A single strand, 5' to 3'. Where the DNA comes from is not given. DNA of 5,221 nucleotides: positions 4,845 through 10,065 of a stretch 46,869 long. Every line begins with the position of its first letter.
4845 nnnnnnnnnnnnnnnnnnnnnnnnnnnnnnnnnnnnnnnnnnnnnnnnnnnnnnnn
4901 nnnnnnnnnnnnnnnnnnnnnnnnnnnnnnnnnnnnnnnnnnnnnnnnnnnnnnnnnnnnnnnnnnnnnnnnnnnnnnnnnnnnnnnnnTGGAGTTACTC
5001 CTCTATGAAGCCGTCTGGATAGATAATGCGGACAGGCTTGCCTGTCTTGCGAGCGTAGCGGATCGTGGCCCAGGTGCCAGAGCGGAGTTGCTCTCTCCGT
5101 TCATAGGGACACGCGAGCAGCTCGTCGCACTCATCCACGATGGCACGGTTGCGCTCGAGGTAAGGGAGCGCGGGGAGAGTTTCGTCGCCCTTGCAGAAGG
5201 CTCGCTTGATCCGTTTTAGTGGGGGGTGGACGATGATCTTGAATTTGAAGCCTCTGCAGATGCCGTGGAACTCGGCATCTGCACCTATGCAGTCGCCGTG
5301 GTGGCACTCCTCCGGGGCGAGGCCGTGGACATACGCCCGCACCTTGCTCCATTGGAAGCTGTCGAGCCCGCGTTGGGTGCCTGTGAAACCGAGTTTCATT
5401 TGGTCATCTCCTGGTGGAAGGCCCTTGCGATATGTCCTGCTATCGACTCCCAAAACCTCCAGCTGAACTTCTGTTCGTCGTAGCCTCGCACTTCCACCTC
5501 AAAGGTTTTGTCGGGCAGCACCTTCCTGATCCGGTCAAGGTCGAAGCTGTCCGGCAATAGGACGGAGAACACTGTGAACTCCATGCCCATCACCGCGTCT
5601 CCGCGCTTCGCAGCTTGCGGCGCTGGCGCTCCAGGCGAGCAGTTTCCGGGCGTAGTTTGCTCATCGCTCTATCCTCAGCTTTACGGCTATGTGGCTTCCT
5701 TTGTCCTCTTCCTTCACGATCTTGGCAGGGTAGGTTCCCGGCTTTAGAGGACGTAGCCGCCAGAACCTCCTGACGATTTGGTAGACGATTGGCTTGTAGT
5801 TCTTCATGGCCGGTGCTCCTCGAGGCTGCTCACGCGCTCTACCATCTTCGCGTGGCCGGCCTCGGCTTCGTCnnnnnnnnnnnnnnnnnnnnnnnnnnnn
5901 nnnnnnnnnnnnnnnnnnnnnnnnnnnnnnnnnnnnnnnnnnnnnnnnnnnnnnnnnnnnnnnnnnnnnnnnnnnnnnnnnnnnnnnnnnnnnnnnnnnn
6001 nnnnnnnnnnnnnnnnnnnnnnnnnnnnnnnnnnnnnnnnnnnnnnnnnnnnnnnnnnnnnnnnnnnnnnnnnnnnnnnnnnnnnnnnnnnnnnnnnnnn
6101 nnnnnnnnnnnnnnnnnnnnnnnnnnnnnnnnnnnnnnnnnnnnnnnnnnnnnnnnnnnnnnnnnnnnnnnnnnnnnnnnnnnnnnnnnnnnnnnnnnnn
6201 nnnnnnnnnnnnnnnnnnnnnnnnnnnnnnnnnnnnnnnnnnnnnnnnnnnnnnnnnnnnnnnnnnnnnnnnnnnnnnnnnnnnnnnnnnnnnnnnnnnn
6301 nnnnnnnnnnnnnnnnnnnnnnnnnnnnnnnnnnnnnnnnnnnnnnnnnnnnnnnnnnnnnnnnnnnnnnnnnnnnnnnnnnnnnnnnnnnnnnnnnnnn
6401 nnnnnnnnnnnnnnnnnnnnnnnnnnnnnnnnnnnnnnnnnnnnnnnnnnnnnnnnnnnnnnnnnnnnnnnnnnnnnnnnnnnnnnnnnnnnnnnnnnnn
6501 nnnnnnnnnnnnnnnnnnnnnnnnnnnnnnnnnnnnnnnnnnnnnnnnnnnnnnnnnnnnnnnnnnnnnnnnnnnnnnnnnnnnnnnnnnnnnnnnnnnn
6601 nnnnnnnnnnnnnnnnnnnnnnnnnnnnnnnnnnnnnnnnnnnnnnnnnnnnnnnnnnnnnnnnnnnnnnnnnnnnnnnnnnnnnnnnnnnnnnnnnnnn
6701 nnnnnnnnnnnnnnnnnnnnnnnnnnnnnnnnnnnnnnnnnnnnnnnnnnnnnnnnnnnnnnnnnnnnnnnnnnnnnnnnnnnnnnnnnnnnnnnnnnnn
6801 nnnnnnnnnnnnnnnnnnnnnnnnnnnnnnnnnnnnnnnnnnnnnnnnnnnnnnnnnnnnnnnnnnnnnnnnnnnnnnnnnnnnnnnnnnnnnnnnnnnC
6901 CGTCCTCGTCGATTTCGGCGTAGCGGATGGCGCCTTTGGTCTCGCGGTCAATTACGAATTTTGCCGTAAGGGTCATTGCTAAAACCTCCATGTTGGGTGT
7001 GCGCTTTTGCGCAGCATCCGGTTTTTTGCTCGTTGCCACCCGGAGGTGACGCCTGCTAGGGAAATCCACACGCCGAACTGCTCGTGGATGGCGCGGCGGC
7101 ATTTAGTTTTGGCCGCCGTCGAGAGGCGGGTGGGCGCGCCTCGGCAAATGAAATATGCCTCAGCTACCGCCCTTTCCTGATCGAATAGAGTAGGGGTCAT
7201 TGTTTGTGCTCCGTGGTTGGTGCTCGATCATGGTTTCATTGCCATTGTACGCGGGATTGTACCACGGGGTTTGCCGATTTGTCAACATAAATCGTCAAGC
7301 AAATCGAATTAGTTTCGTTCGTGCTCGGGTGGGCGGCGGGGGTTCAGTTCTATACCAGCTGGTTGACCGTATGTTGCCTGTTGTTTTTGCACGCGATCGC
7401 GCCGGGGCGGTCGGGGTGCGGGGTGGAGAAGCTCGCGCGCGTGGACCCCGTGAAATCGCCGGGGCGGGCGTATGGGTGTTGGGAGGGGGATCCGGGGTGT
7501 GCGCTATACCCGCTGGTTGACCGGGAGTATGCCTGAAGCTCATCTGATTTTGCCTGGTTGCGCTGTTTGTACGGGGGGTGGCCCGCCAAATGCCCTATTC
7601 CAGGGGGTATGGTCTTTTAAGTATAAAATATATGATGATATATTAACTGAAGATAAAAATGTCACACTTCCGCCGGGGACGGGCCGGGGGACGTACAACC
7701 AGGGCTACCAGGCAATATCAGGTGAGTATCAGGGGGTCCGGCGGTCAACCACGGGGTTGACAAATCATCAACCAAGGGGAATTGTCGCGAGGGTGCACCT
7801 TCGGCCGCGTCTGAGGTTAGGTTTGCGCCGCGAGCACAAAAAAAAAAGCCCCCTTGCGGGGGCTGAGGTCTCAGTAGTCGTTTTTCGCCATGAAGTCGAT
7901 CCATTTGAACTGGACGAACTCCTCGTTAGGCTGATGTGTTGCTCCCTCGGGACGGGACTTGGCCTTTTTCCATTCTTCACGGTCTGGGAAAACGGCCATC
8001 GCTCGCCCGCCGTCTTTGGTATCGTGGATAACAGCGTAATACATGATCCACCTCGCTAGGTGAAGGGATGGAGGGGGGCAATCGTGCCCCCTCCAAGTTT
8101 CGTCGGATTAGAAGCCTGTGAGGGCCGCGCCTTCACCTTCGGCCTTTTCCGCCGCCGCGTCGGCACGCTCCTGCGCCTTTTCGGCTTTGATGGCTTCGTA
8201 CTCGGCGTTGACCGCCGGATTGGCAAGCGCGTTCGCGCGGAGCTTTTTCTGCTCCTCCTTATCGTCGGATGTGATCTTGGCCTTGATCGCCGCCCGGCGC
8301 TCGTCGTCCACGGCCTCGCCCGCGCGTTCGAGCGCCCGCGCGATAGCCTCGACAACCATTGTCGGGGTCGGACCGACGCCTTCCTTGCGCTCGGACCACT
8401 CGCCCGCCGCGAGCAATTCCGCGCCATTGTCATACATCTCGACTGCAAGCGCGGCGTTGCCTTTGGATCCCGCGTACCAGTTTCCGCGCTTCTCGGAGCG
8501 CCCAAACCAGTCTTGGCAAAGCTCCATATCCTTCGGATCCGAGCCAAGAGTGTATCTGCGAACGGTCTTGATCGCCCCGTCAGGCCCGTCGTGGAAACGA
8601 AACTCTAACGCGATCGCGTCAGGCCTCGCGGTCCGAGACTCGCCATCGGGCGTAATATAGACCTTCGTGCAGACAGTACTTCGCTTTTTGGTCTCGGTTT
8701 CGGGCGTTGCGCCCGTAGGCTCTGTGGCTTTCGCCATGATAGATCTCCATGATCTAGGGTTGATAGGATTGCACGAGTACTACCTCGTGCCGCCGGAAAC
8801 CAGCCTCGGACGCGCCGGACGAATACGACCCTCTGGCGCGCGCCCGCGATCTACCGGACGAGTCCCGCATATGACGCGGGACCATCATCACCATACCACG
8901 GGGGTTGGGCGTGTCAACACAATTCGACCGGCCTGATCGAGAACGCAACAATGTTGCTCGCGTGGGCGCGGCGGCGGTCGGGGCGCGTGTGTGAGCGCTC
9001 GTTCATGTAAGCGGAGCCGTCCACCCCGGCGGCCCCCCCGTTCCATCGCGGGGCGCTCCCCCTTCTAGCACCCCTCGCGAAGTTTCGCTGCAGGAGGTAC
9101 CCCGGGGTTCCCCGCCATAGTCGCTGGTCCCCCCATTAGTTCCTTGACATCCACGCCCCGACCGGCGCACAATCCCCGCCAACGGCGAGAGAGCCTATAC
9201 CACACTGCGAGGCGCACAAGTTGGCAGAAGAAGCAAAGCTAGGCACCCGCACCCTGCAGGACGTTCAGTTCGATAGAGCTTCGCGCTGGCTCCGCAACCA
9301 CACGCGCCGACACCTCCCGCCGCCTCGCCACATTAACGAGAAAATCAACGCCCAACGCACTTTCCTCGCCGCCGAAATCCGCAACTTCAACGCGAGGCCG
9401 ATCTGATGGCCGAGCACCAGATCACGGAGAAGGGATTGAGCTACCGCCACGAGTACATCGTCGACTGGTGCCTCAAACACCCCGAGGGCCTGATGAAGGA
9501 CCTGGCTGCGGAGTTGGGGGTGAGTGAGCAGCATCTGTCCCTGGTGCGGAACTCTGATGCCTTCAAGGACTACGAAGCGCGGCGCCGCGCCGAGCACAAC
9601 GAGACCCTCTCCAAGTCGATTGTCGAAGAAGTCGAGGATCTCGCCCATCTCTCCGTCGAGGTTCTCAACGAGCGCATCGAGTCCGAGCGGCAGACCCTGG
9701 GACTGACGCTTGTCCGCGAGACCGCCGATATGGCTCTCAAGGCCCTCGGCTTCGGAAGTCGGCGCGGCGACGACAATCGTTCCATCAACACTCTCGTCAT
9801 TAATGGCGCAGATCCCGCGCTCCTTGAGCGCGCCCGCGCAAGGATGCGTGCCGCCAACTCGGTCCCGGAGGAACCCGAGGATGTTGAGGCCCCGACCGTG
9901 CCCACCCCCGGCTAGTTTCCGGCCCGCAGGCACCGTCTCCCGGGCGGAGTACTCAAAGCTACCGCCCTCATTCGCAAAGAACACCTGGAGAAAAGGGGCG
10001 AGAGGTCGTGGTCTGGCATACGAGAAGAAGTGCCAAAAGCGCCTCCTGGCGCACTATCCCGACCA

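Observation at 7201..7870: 670-bp non-coding control region: tandem promoter-like repeats, G-runs and an AT-rich island (candidate ori or early control hub)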

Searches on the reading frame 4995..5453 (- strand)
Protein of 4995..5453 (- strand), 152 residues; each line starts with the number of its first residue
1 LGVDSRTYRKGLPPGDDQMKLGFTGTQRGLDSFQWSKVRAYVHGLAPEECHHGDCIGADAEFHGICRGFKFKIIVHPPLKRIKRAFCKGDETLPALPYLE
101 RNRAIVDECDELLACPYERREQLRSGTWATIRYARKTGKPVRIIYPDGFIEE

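Call 9: search_protein_families(library=phrogs, proteins=[window:4995-5453:-], max_evalue=0.01)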
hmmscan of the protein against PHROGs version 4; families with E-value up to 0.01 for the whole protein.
window:4995-5453:- (152 aa): 1 family
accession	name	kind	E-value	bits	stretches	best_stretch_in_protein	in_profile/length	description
phrog_289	-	other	4e-06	27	1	16-144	20-138/500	GTP-binding domain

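Call 10: search_protein_families(library=pfam, proteins=[window:4995-5453:-], max_evalue=0.01)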
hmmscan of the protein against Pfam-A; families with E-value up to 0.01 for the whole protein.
window:4995-5453:- (152 aa): 0 families

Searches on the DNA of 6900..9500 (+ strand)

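Call 6: search_dna_similar(query=window:7000-8100:+, collection=phages, mode=distant, max_rows=30)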
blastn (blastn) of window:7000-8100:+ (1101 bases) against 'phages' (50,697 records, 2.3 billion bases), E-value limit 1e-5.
No match.

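Call 15: search_rna_families(source=window, start=6900, end=9500, threshold=evalue, max_evalue=10)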
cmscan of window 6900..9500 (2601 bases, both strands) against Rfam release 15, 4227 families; matches with E-value up to 10: 4.
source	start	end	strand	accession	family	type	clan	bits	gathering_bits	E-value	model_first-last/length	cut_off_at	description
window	7841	7873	-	RF01388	isrD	Gene; sRNA;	-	20.6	37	0.6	1-51/51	no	isrD Hfq binding RNA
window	8182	8217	+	RF01172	sn2343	Gene; snRNA; snoRNA; CD-box;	-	19.8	60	0.28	1-78/78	no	Small nucleolar RNA sn2343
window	7842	7865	+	RF01356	CRISPR-DR28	Gene; CRISPR;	-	18.9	35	5.2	1-24/24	no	CRISPR RNA direct repeat element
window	6952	7027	+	RF02784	SorX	Gene; sRNA;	-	16.7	46.6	1.2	1-73/73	no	Singlet oxygen resistance RNA X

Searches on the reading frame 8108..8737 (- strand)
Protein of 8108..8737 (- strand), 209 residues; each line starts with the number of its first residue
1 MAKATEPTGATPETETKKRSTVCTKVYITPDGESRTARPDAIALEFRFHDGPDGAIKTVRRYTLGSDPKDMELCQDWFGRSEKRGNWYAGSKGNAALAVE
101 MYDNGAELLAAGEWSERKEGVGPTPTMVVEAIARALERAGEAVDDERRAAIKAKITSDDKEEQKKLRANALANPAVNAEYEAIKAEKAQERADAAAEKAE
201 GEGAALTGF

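Call 9: search_protein_families(library=phrogs, proteins=[window:8108-8737:-], max_evalue=0.01)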
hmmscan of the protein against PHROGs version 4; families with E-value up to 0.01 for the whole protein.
window:8108-8737:- (209 aa): 0 families

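Call 10: search_protein_families(library=pfam, proteins=[window:8108-8737:-], max_evalue=0.01)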
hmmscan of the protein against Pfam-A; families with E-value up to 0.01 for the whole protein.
window:8108-8737:- (209 aa): 0 families

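Call 18: find_related_loci(query=window:8108-8737:-, collection=viral_contigs, flank=10000)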
Query window:8108-8737:- (209 aa) in viral_contigs; peptide patterns used: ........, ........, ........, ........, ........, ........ (x = any residue, [..] = any of these).
11 stretches matched a pattern, but none encodes a relative of the query by tblastn (E <= 1e-3).

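Call 21: find_encoding_contigs(protein=window:8108-8737:-, flank=10000, max_places=10)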
Protein window:8108-8737:- (209 aa): 1 contig read that carries it; 1 place shown.
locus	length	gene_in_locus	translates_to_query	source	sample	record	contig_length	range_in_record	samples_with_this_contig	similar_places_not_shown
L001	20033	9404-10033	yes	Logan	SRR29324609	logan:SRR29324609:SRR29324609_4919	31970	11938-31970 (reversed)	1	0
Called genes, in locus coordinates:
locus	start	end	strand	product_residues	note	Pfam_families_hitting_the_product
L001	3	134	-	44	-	?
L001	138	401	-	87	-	-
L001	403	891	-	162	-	-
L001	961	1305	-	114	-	-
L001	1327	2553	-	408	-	PF17236:SU10_MCP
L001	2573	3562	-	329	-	-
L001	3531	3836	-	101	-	-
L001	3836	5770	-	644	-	PF23899:SU10_portal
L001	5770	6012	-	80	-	-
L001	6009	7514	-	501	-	PF22530:Terminase-T7_RNaseH-like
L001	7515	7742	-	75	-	-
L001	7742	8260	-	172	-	-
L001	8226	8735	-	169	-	-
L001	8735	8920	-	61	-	-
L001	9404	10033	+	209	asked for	-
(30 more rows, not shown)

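Call 32: find_homologous_proteins(query=window:8108-8737:-)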
Query window:8108-8737:- (209 aa): 2 proteins with E <= 0.001 among 8000 candidates.
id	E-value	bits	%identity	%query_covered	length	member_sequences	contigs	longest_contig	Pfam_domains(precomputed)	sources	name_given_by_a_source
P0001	1.7e-129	448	100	100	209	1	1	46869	-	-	-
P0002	3.9e-62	228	58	94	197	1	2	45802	-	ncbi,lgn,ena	-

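Call 33: find_encoding_contigs(protein=P0002, flank=10000, max_places=10)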
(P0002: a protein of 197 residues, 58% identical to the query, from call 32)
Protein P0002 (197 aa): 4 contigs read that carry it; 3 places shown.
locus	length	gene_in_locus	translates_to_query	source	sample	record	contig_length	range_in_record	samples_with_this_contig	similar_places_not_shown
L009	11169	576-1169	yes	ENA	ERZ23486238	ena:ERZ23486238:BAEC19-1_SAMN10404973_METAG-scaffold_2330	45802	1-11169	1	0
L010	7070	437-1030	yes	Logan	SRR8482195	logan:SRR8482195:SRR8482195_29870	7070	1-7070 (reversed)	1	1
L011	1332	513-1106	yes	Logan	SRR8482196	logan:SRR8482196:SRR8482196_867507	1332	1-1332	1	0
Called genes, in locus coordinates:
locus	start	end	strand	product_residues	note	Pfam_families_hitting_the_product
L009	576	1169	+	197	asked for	-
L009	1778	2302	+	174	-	-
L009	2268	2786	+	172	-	-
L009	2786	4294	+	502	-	PF22530:Terminase-T7_RNaseH-like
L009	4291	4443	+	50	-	-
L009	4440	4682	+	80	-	-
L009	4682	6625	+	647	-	PF23899:SU10_portal, PF16510:P22_portal (faint)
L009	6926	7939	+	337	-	-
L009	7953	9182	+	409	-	PF17236:SU10_MCP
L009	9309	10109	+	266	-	-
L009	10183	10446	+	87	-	-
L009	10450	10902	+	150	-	-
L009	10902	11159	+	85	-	-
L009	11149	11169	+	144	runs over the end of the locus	-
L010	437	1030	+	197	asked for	-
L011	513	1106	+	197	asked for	-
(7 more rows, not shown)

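Call 78: search_solved_structures(query=A2, max_evalue=10)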
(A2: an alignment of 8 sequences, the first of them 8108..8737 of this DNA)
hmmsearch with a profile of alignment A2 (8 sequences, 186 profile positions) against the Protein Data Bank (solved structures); distinct sequences matched with E-value up to 10: 2.
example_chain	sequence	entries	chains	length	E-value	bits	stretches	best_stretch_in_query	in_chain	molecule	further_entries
4p99_A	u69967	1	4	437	3.1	10.9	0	93-129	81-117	MpAFP_RII tetra-tandemer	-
1fjh_A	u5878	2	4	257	4.5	10.4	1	113-151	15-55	3ALPHA-HYDROXYSTEROID DEHYDROGENASE/CARBONYL REDUCTASE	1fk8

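Call 79: find_homologous_proteins(query=A2, max_evalue=0.00001)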
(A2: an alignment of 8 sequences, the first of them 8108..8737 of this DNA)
Query A2 (8 sequences) (209 aa, profile of the alignment): 99 proteins with E <= 0.00001 among 8000 candidates.
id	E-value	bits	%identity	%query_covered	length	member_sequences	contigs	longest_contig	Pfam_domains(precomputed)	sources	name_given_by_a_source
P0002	7.2e-78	279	58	94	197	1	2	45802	-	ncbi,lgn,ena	-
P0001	2.2e-72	261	100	100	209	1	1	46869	-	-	-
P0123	4.7e-70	253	31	73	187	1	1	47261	-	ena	-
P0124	5.0e-68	247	38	91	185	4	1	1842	-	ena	-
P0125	7.4e-67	243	31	90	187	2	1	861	-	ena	-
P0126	1.0e-65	239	32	91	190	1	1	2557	-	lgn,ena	-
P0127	8.1e-65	236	39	82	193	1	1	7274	-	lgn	-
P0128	3.2e-64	234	30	85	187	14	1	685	-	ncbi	-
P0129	2.5e-63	231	31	71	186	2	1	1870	-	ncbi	-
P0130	3.7e-63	231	30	91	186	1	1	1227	-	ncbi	-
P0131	2.4e-62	228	33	73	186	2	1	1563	-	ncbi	-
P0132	2.7e-62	228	30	89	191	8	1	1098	-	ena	-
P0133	6.3e-62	227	30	100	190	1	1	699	-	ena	-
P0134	2.6e-61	225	35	62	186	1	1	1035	-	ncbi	-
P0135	3.8e-61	224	29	88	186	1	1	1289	-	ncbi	-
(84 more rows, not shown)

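Call 89: predict_structure(alignment_id=A3)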
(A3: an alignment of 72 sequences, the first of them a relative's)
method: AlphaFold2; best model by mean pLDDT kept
length: 209 residues; sequences in the alignment: 72
mean_pLDDT: 90.3   pTM: 0.58
mean pLDDT of the five models: 90.3, 89.9, 88.6, 88.6, 88.3
residues with pLDDT >= 90: 157; 70-90: 34; 50-70: 16; < 50: 2
segments of 3 or more residues with pLDDT < 50: none
pLDDT, mean of each block of 10 residues (from residue 1): 59 78 97 97 97 94 96 95 93 92 94 76 87 98 98 93 93 98 94 89 77
secondary structure, 60 per line:
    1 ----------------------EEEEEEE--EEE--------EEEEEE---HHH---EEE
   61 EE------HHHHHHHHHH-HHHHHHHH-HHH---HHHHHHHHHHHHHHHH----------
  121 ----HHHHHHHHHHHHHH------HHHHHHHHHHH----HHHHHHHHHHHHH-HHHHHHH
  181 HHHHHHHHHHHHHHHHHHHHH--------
elements in order: E23-29 E32-34 E43-48 E58-62 H69-78 H80-87 H95-110 H125-138 H145-155 H160-172 H174-201

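Call 91: fold_search(model_id=the predicted structure, library=pdb)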
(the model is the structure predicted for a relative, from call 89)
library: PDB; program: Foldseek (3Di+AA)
matches with E <= 10: 117; with E <= 0.001: 0
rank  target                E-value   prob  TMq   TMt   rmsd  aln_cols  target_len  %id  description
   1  3h1c_G                3.3e-01  0.16  0.20  0.10  15.9       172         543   13  Crystal structure of Polynucleotide Phosphorylase (PNPase) core bound to RNase E and Tungstate (released 2009-05-19)
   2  6ht6_B                3.9e-01  0.10  0.14  0.14  15.6       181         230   14  Crystal structure of glutathione transferase Omega 2S from Trametes versicolor in complex with 2,4-dihydroxybenzopheno (released 2018-10-10)
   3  1e3h                  4.1e-01  0.09  0.17  0.08  17.0       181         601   18  SeMet derivative of Streptomyces antibioticus PNPase/GPSI enzyme (released 2000-11-05)
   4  4nbq_B                5.5e-01  0.12  0.19  0.07  16.0       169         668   15  Structure of the polynucleotide phosphorylase (CBU_0852) from Coxiella burnetii (released 2015-06-17)
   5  6h25_D                7.4e-01  0.18  0.15  0.14  12.8        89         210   13  Human nuclear RNA exosome EXO-10-MPP6 complex (released 2018-08-15)
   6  6gic_A                7.4e-01  0.08  0.15  0.14  15.7       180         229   14  Crystal structure of glutathione transferase Omega 2S from Trametes versicolor in complex with oxyresveratrol (released 2018-09-12)
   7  3h1c_A                8.3e-01  0.09  0.19  0.09  16.0       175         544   12  Crystal structure of Polynucleotide Phosphorylase (PNPase) core bound to RNase E and Tungstate (released 2009-05-19)
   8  6d6q_D                1.1e+00  0.15  0.15  0.15  12.7        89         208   13  Human nuclear exosome-MTR4 RNA complex - overall reconstruction (released 2018-06-20)
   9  5e84_A                1.1e+00  0.04  0.14  0.06  26.2       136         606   15  ATP-bound state of BiP (released 2016-01-27)
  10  9gmt_B                1.3e+00  0.06  0.17  0.09  17.0       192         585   15  Mtb PNPase Rv2783c Mutant L328F (released 2025-06-25)
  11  3ly7                  1.3e+00  0.05  0.15  0.11  15.8       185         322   13  Crystal structure of the periplasmic domain of CadC (released 2011-02-09)
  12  7l30_C                1.3e+00  0.04  0.14  0.08  17.6       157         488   13  Binjari virus (BinJV) (released 2021-03-10)
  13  9rad_A                1.3e+00  0.03  0.11  0.06  18.6       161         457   15  PhiC31 integrase-attL complex: B-bound subregion (released 2026-02-11)
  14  8wx0_C                1.5e+00  0.05  0.15  0.08  17.5       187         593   13  PNPase of M.tuberculosis with its RNA substrate (released 2024-07-03)
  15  8wxf_A                1.6e+00  0.06  0.18  0.08  16.4       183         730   15  PNPase of Mycobacterium tuberculosis (released 2024-07-03)
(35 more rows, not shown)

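Call 95: fold_search(model_id=the predicted structure, library=viral)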
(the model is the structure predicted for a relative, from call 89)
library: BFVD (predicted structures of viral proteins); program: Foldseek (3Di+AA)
matches with E <= 10: 300; with E <= 0.001: 1
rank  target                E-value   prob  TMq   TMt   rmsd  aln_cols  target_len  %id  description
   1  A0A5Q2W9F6            4.0e-04  0.98  0.21  0.25  15.8       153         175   16  (no name in the UniProt tables at hand)
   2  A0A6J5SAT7            2.2e-01  0.18  0.19  0.16  15.8       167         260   12  Uncharacterized protein [uncultured Caudovirales phage]
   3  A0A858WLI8            3.6e-01  0.09  0.19  0.17  16.3       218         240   15  3'-5' exoribonuclease [Xanthomonas phage FoX4]
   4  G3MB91                3.9e-01  0.14  0.23  0.12  23.3       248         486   10  Gp21 [Bacillus phage G]
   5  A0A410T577            4.1e-01  0.08  0.15  0.17  16.6       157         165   14  Uncharacterized protein [Acinetobacter phage Henu6]
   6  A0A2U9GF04            5.1e-01  0.08  0.15  0.05  22.5       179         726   13  Wsv486 [White spot syndrome virus]
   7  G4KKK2                6.1e-01  0.08  0.12  0.22  12.2        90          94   16  (no name in the UniProt tables at hand)
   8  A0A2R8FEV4            7.7e-01  0.09  0.19  0.11  17.3       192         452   12  Polynucleotide kinase [Brazilian cedratvirus IHUMI]
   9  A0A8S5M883            7.7e-01  0.08  0.16  0.05  25.7       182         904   19  Tail protein [Siphoviridae sp. ctg5k4]
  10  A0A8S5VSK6            7.7e-01  0.05  0.14  0.15  18.3       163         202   12  (no name in the UniProt tables at hand)
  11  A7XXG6                7.7e-01  0.04  0.15  0.18  15.8       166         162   11  Uncharacterized protein [Thermus phage P74-26]
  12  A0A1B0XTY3            8.2e-01  0.07  0.20  0.14  17.7       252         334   15  (no name in the UniProt tables at hand)
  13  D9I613                8.6e-01  0.08  0.16  0.20  15.6       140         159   16  Uncharacterized protein [Acinetobacter phage 133]
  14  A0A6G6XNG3            8.6e-01  0.04  0.14  0.12  17.9       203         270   12  (no name in the UniProt tables at hand)
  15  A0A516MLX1            9.7e-01  0.12  0.16  0.15  10.5        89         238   15  (no name in the UniProt tables at hand)
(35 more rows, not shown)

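Call 98: search_protein_families(library=ncbifam, proteins=[window:8108-8737:-], max_evalue=1)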
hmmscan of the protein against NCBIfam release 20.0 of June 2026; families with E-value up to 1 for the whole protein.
window:8108-8737:- (209 aa): 2 families
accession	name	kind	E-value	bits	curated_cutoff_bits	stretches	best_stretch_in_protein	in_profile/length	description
NF051844.1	ETFlavBetaProt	equivalog_domain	0.37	10.3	350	0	143-204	168-228/254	electron transfer flavoprotein subunit beta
NF038081.1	BN159_2729_fam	subfamily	0.66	9.6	80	0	128-200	23-98/242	BN159_2729 family protein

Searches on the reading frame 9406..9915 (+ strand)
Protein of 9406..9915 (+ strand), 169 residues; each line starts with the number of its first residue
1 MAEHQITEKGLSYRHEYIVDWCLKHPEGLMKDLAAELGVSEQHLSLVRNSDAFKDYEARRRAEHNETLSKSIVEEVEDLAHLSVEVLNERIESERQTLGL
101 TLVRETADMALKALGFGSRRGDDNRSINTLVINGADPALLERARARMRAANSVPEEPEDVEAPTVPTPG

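Call 9: search_protein_families(library=phrogs, proteins=[window:9406-9915:+], max_evalue=0.01)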
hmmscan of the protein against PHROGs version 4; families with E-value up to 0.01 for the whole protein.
window:9406-9915:+ (169 aa): 1 family
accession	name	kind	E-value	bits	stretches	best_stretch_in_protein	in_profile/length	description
phrog_2538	-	head and packaging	0.0088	17.1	0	30-80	21-71/129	terminase small subunit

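Call 10: search_protein_families(library=pfam, proteins=[window:9406-9915:+], max_evalue=0.01)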
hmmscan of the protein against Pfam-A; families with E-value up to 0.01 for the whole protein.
window:9406-9915:+ (169 aa): 0 families
